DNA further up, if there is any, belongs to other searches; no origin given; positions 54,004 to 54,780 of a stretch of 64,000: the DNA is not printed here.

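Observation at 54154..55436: Phage-encoded stand-alone SpoT/Mesh1-like HD alarmone hydrolase followed by a metallophosphatase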

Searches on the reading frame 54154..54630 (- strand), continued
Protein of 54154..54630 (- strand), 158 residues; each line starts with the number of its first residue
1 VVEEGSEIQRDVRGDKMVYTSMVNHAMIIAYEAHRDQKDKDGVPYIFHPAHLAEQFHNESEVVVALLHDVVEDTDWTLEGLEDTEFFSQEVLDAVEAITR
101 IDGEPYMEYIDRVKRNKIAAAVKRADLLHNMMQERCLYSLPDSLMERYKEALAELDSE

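Call 42: search_protein_families(library=pfam, max_evalue=0.01, proteins=[L017:8800-9708:+, L019:5932-7389:+, L078:31-936:+, L046:12589-14097:+, L080:3867-4763:+, L050:8223-9155:+])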
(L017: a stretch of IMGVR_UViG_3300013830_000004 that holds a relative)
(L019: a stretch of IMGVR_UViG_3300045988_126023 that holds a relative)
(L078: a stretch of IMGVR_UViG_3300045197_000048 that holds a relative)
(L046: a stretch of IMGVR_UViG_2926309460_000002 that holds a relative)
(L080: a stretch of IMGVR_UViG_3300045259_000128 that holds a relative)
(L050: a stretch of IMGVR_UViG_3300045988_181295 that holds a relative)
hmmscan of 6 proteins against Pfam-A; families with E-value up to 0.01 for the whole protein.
L017:8800-9708:+ (302 aa): 0 families

L019:5932-7389:+ (485 aa): 1 family
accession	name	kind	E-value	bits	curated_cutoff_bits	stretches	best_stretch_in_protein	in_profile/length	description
PF05133.19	SPP1_portal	-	4.6e-79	266.8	25.5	1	31-458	3-413/416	Phage portal protein, SPP1 Gp6-like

L078:31-936:+ (301 aa): 0 families

L046:12589-14097:+ (502 aa): 2 families
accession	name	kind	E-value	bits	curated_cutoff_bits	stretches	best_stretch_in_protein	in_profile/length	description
PF04466.19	Terminase_3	-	1.1e-53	182.2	23.2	1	28-225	3-201/201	Phage terminase large subunit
PF03237.21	Terminase_6N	-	6.5e-07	29.7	22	1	32-237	2-211/215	Terminase large subunit, T4likevirus-type, N-terminal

L080:3867-4763:+ (298 aa): 1 family
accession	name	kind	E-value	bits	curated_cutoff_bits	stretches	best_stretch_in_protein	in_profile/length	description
PF12917.13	YfbR-like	-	0.0098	16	25.9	0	124-189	29-95/182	5'-deoxynucleotidase YfbR-like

L050:8223-9155:+ (310 aa): 1 family
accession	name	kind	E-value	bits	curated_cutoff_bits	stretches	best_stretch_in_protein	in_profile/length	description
PF06414.18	Zeta_toxin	-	2.7e-11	43.7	22.3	1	148-302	14-176/199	Zeta toxin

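Call 45: search_solved_structures(query=L017:8800-9708:+, max_evalue=1, show_alignments=1)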
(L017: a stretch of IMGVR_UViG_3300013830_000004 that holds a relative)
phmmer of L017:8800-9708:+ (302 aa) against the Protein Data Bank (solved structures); distinct sequences matched with E-value up to 1: 3.
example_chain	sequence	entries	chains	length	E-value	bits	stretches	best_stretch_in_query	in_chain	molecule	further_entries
8vx3_A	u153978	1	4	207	1.1e-17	67.8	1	84-273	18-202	SaSAS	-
8xor_B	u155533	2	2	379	0.037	16.9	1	43-109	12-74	Guanine nucleotide-binding protein G(I)/G(S)/G(T) subunit beta-1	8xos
9y6s_9R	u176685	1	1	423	0.048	16.5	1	38-81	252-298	Actin-like protein, putative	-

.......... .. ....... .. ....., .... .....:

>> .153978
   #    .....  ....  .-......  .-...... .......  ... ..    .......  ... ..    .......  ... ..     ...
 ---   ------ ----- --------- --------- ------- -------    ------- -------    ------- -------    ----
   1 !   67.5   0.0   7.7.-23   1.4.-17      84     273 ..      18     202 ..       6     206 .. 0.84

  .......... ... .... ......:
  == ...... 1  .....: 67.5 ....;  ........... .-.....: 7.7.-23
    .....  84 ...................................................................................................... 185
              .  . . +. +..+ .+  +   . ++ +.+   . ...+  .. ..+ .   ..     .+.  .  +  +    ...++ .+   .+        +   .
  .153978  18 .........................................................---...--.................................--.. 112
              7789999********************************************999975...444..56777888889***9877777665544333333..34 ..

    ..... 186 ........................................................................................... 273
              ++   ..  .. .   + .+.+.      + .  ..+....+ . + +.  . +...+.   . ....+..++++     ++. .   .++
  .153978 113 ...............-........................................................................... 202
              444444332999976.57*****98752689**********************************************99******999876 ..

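Call 51: predict_structure(alignment_id=A1)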
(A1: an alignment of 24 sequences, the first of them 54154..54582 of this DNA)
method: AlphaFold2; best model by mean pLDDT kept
length: 142 residues; sequences in the alignment: 24
mean_pLDDT: 94.0   pTM: 0.89
mean pLDDT of the five models: 94.0, 93.5, 93.2, 92.9, 92.9
residues with pLDDT >= 90: 121; 70-90: 18; 50-70: 3; < 50: 0
segments of 3 or more residues with pLDDT < 50: none
pLDDT, mean of each block of 10 residues (from residue 1): 93 97 91 95 97 95 96 98 95 97 98 82 88 97 75
secondary structure, 60 per line:
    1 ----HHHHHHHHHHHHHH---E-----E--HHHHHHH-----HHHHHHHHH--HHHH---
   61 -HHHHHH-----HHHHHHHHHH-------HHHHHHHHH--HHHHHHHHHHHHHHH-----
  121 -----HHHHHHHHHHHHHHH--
elements in order: H5-18 H31-37 H43-51 H54-57 H62-67 H73-82 H90-98 H101-115 H126-140

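Call 59: search_dna_similar(query=window:54154-54582:-, collection=phages, mode=protein, max_rows=60, rows=spread, max_evalue=0.001)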
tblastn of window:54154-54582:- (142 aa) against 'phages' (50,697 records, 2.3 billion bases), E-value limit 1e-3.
Records with a match: 468; places in all: 475; records where one place covers at least 80% of the query: 221.
Best place of each record, by identity: <60% 468.
By first word of the organism name: Vibrio 94; Listeria 55; Aeromonas 46; Pseudomonas 38; Streptococcus 35; Klebsiella 31; Bacteriophage 20; Escherichia 16; Cronobacter 15; Salmonella 14; and 36 more.
By host as written in the record: - 66; Listeria monocytogenes 45; Vibrio harveyi BAA-1116 36; Pseudomonas syringae pv. actinidiae 18; Aeromonas salmonicida 13; Klebsiella pneumoniae 12; Aeromonas hydrophila BIOTECH 10089 12; Cronobacter sakazakii 11; and 155 more.
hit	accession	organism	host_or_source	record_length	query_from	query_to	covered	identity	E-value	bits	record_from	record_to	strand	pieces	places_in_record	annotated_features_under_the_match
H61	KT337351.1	Streptococcus phage phiARI0455b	Streptococcus pneumoniae 09B13723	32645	4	134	92%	44.3%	4e-24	101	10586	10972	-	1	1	HD_4 domain protein | hypothetical protein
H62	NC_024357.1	Streptococcus phage K13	Streptococcus pneumoniae isolate K13-810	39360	4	134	92%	44.3%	1e-23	100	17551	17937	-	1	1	metal-dependent phosphohydrolase | phage protein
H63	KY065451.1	Streptococcus phage IPP9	Streptococcus pneumoniae Finland6B-12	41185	4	134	92%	44.3%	1e-23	100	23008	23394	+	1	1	metal dependent phosphohydrolase, HD region | hypothetical protein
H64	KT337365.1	Streptococcus phage phiARI0746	Streptococcus pneumoniae 10B04751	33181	4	134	92%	43.5%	3e-22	97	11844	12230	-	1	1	HD_4 domain protein | hypothetical protein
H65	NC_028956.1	Mannheimia phage vB_MhS_1152AP2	Mannheimia haemolytica 1152A serotype A6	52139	13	141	91%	43.8%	5e-20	90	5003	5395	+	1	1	metal-dependent phosphohydrolase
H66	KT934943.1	Klebsiella phage vB_KpnM_KB57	Klebsiella pneumoniae M-9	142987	10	134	88%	40.9%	8e-14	72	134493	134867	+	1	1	putative metal dependent phosphohydrolase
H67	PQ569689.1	Klebsiella phage vB_Kpn_K54_rec3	Klebsiella pneumoniae K23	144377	10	134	88%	40.9%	8e-14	72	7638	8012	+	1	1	metal-dependent phosphohydrolase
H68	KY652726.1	Klebsiella phage vB_KpnM_BIS47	Klebsiella pneumoniae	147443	10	134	88%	40.9%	8e-14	72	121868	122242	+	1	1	guanosine-3',5'-bis(diphosphate) 3'-pyrophosphohydrolase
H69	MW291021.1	Streptomyces phage EhyElimayoE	Streptomyces lividans JI 1326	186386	10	135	89%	39.9%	2e-10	62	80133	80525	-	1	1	124: SpoT-like ppGpp synthesis/degradation protein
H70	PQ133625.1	Klebsiella phage P8734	Klebsiella pneumoniae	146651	10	134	88%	40.2%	2e-13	71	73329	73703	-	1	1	hypothetical protein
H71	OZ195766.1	Vibrio phage F98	Seawater and oysters mix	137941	7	139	94%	37.6%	5e-11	65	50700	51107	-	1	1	metal-dependent phosphohydrolase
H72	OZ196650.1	Vibrio phage F91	Seawater and oysters mix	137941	7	139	94%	37.6%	5e-11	65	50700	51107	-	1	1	metal-dependent phosphohydrolase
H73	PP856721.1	Salmonella phage vB_SEnST11_KE22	Salmonella enterica subsp. enterica ...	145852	10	134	88%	39.4%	5e-13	70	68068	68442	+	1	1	metal-dependent phosphohydrolase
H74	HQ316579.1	Vibrio phage helene 12B3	Vibrio splendidus 12B3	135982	7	139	94%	36.9%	1e-9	61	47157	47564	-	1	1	hypothetical protein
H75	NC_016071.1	Salmonella phage PVPSE1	Salmonella enteritidis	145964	10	134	88%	38.6%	6e-12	67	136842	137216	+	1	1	220: metal-dependent phosphohydrolase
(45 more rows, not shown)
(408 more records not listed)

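Call 60: get_annotated_region(hit=H75, flank=1500)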
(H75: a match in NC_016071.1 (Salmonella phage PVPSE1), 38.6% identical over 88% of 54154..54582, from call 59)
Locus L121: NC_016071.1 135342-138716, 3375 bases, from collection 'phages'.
description: Salmonella phage PVP-SE1, complete genome.
organism: Salmonella phage PVPSE1 (NCBI taxid 889338)
taxonomy: Viruses; Duplodnaviria; Heunggongvirae; Uroviricota; Caudoviricetes; Vequintavirinae; Seunavirus; Seunavirus PVPSE1
host: Salmonella enteritidis; source: -; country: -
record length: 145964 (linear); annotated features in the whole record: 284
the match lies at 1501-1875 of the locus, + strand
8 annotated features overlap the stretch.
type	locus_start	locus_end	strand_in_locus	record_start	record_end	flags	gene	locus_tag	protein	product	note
CDS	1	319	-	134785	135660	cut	218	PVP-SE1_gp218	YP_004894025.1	HNH endonuclease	similar to YP_002003513.1 anti-sigma factor from Escherichia phage rv5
regulatory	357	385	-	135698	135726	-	-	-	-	promoter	-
CDS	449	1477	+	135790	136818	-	219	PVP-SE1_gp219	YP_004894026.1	thymidylate kinase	-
CDS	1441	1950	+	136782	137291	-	220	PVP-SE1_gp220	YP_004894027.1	metal-dependent phosphohydrolase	similar to YP_656394.1 hypothetical protein PHG25ORF159c from Aeromonas phage 25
CDS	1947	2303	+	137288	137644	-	221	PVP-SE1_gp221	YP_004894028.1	hypothetical protein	-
CDS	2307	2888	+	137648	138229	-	222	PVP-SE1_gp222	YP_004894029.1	hypothetical protein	-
CDS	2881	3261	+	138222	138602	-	223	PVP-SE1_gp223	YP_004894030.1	hypothetical protein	similar to YP_002003508.1 hypothetical protein rv5_gp006 from Escherichia phage rv5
CDS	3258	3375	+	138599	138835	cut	224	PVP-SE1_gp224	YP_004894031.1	hypothetical protein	-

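Call 61: get_annotated_region(hit=H61, flank=3000)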
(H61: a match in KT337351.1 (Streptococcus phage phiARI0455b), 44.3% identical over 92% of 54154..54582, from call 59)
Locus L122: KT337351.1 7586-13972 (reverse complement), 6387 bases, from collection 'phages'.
description: Streptococcus phage phiARI0455b, partial genome.
organism: Streptococcus phage phiARI0455b (NCBI taxid 1701823)
taxonomy: Viruses; Duplodnaviria; Heunggongvirae; Uroviricota; Caudoviricetes
host: Streptococcus pneumoniae 09B13723; source: -; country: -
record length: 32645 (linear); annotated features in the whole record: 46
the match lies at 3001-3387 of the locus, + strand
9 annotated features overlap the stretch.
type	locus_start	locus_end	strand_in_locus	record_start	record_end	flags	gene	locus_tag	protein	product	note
CDS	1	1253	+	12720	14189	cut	-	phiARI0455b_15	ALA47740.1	hypothetical protein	Phage_prot_Gp6 domain protein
CDS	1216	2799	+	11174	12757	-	-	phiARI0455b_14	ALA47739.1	hypothetical protein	Phage_Mu_F domain protein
CDS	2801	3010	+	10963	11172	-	-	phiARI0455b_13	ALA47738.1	hypothetical protein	-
CDS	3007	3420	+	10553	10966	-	-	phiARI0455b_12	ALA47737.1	HD_4 domain protein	-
CDS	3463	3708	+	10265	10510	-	-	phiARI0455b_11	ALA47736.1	hypothetical protein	-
CDS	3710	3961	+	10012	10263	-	-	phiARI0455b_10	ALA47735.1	hypothetical protein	-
CDS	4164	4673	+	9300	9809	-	-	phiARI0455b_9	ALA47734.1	DUF4355 domain protein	-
CDS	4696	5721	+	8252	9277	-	-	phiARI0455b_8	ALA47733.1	CBM_5_12 domain protein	-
CDS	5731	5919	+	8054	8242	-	-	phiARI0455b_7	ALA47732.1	hypothetical protein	-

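Call 65: search_protein_families(library=padloc, max_evalue=0.01, proteins=[window:54154-54582:-])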
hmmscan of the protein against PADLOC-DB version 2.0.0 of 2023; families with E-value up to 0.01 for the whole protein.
window:54154-54582:- (142 aa): 0 families

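Call 79: fold_search(model_id=the predicted structure, library=pdb)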
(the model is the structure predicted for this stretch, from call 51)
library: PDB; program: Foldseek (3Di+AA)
matches with E <= 10: 166; with E <= 0.001: 30
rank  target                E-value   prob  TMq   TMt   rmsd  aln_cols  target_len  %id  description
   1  7smg_D                2.6e-10  1.00  0.91  0.91   2.3       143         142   34  Crystal structure of a (p)ppApp hydrolase from Bacteroides caccae (released 2022-11-09)
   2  7smg_A                2.9e-10  1.00  0.90  0.90   2.3       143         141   36  Crystal structure of a (p)ppApp hydrolase from Bacteroides caccae (released 2022-11-09)
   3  7smg_C                7.1e-10  1.00  0.90  0.89   2.5       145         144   36  Crystal structure of a (p)ppApp hydrolase from Bacteroides caccae (released 2022-11-09)
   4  7smg_B                1.4e-09  1.00  0.87  0.86   3.1       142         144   36  Crystal structure of a (p)ppApp hydrolase from Bacteroides caccae (released 2022-11-09)
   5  9chy_B                1.2e-06  1.00  0.74  0.60   3.3       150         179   30  Crystal structure of the human MESH1 (D66K)-PAPS complex (released 2025-12-10)
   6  9chy_A                1.4e-06  1.00  0.77  0.63   3.9       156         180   29  Crystal structure of the human MESH1 (D66K)-PAPS complex (released 2025-12-10)
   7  3nqw_A                3.2e-06  1.00  0.78  0.64   3.3       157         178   23  A metazoan ortholog of SpoT hydrolyzes ppGpp and plays a role in starvation responses (released 2010-09-08)
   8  5vxa_A                4.2e-06  1.00  0.76  0.63   3.0       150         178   30  Structure of the human Mesh1-NADPH complex (released 2018-05-23)
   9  3nr1_A                4.6e-06  1.00  0.74  0.61   3.2       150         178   31  A metazoan ortholog of SpoT hydrolyzes ppGpp and plays a role in starvation responses (released 2010-09-08)
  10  8acu_A                3.3e-05  1.00  0.73  0.32   4.0       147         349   33  Structure of Bacillus subtilis Rel in complex with DarB (released 2023-07-19)
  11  7qoe                  1.5e-04  1.00  0.72  0.57   3.7       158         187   28  Structure of a small alarmone hydrolase from Leptospira levettii (released 2022-07-13)
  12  6z3o_BBB              1.7e-04  1.00  0.76  0.62   3.0       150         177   23  The E74Q mutant of Small Alarmone Hydrolase SAH from Pseudomonas aeruginosa PAO1 (released 2021-01-27)
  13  6z3n_AAA              1.8e-04  1.00  0.74  0.61   3.3       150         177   23  Apo Structure of a Hydrolase from Pseudomonas aeruginosa PAO1 (released 2021-06-09)
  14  6z3o_AAA              3.2e-04  1.00  0.74  0.60   3.3       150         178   22  The E74Q mutant of Small Alarmone Hydrolase SAH from Pseudomonas aeruginosa PAO1 (released 2021-01-27)
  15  6yvc_C                3.5e-04  1.00  0.75  0.63   3.2       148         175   22  Crystal structure of the small alarmone hydrolase (SAH) of Pseudomonas aeruginosa (released 2021-05-12)
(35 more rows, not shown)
